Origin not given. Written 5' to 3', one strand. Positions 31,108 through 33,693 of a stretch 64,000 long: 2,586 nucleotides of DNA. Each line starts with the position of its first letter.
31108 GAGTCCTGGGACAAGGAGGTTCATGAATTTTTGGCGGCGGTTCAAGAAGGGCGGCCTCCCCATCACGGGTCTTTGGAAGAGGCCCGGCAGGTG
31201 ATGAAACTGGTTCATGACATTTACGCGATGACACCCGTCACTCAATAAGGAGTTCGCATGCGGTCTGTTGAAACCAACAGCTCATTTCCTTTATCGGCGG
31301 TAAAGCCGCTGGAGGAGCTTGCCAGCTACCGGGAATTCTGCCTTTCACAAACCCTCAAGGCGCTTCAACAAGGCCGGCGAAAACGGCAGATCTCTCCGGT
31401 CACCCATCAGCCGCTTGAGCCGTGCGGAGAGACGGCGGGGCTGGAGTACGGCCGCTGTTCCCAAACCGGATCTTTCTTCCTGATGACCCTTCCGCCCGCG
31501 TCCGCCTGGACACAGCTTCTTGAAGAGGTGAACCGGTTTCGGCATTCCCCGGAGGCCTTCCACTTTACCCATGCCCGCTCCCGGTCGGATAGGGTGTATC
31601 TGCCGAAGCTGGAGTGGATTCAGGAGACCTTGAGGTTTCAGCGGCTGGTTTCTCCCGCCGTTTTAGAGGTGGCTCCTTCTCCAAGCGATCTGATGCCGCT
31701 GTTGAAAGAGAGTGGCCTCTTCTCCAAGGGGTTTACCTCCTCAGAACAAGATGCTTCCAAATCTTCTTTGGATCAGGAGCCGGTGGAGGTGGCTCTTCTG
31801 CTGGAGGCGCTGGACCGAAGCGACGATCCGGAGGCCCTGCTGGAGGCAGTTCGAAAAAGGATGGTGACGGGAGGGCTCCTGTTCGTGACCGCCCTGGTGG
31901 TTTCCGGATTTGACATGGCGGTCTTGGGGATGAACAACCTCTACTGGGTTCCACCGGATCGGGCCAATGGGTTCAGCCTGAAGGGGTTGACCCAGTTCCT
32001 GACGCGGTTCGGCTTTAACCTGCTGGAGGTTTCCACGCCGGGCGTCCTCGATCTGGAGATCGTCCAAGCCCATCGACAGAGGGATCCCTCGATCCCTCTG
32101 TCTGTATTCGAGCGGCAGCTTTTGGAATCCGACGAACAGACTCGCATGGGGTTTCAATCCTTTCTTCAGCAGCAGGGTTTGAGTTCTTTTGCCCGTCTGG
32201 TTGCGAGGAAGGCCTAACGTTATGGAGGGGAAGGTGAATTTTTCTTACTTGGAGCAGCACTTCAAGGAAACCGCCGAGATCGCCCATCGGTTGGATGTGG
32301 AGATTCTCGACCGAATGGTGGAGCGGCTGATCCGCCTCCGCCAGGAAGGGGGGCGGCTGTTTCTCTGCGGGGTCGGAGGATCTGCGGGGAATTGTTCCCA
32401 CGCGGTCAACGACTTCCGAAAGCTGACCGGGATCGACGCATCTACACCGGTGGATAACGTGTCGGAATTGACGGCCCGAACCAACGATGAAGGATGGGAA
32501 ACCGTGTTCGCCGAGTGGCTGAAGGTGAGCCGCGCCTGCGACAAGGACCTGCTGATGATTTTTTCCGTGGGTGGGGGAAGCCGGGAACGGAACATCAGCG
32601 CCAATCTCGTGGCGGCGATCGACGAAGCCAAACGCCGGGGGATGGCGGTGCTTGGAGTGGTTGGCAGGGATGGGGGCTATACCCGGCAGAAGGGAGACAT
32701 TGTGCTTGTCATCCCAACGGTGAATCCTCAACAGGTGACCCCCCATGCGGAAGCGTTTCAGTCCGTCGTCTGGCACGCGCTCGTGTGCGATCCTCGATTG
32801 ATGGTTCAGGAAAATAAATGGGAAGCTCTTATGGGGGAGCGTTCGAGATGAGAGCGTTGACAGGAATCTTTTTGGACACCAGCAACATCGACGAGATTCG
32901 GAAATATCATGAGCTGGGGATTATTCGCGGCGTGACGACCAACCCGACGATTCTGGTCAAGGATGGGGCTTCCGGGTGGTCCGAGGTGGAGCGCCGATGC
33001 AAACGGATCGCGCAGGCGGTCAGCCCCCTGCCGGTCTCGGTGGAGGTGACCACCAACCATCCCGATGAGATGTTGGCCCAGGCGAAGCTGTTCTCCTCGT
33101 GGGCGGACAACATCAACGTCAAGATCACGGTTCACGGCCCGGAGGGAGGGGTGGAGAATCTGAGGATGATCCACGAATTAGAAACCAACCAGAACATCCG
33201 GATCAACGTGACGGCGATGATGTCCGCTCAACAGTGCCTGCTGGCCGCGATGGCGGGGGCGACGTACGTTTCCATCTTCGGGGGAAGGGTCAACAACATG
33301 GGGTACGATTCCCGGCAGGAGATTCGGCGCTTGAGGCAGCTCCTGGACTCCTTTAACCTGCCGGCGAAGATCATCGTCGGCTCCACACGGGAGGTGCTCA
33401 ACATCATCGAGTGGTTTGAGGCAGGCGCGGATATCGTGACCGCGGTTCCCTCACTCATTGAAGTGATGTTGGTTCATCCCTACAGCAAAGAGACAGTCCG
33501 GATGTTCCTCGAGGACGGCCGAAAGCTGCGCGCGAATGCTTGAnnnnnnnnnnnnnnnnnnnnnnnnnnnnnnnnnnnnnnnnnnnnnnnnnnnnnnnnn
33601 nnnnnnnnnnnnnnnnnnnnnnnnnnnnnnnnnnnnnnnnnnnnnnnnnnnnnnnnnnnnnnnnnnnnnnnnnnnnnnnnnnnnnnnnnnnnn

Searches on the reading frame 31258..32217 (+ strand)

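Call 9: search_protein_families(library=ncbifam, max_evalue=1e-10, proteins=[window:31258-32217:+])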
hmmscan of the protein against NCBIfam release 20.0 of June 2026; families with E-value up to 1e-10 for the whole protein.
window:31258-32217:+ (319 aa): 0 families

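Call 51: search_protein_families(library=pfam, max_evalue=1, proteins=[window:31258-32217:+])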
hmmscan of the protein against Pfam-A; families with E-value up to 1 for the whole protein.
window:31258-32217:+ (319 aa): 1 family
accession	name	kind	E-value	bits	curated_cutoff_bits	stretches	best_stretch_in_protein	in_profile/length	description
PF13489.12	Methyltransf_23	-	3.9e-07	30.4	27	1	163-257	72-163/164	Methyltransferase domain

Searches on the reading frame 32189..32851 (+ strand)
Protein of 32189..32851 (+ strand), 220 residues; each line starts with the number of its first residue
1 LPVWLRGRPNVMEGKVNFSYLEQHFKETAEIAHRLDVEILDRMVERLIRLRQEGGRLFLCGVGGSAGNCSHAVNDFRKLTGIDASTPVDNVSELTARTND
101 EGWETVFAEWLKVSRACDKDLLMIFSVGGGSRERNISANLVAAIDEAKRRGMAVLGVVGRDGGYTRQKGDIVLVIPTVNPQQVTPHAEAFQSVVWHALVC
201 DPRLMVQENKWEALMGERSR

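Call 9: search_protein_families(library=ncbifam, max_evalue=1e-10, proteins=[window:32189-32851:+])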
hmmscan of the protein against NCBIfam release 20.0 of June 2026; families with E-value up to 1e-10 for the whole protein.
window:32189-32851:+ (220 aa): 4 families
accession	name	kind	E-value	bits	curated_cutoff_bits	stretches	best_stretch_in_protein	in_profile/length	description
TIGR00441.1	gmhA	equivalog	1.8e-15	57.4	209.45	1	49-182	6-137/154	D-sedoheptulose 7-phosphate isomerase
NF010546.0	PRK13936.1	equivalog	3.7e-14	52.9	276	1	21-201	7-186/197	phosphoheptose isomerase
NF001628.0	PRK00414.1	equivalog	1.2e-12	47.9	265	1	48-178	38-165/192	D-sedoheptulose 7-phosphate isomerase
NF010547.0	PRK13938.1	equivalog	3.6e-11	43.1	320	1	31-181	22-170/196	D-sedoheptulose 7-phosphate isomerase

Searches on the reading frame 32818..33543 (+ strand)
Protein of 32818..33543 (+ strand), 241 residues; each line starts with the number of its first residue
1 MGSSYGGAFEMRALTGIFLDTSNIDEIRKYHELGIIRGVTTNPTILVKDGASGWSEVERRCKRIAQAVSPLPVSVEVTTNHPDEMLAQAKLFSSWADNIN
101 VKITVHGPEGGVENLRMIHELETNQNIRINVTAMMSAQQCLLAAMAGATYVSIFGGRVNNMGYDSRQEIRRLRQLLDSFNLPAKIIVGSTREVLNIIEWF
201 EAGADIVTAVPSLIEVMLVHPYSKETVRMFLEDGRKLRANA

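Call 9: search_protein_families(library=ncbifam, max_evalue=1e-10, proteins=[window:32818-33543:+])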
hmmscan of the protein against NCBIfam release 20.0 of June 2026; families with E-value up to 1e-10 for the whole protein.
window:32818-33543:+ (241 aa): 4 families
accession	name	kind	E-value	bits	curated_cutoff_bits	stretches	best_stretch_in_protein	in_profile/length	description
TIGR00875.1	fsa_talC_mipB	equivalog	2e-44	151.6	245.95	1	17-234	3-209/213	fructose-6-phosphate aldolase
TIGR02134.1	transald_staph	equivalog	5.9e-30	104.7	281.95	1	17-237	8-231/236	transaldolase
NF009299.0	PRK12656.1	equivalog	2.7e-29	102.3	214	1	18-235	4-214/222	fructose-6-phosphate aldolase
NF009296.0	PRK12653.1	subfamily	3.5e-24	85.8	306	1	17-233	3-210/220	fructose-6-phosphate aldolase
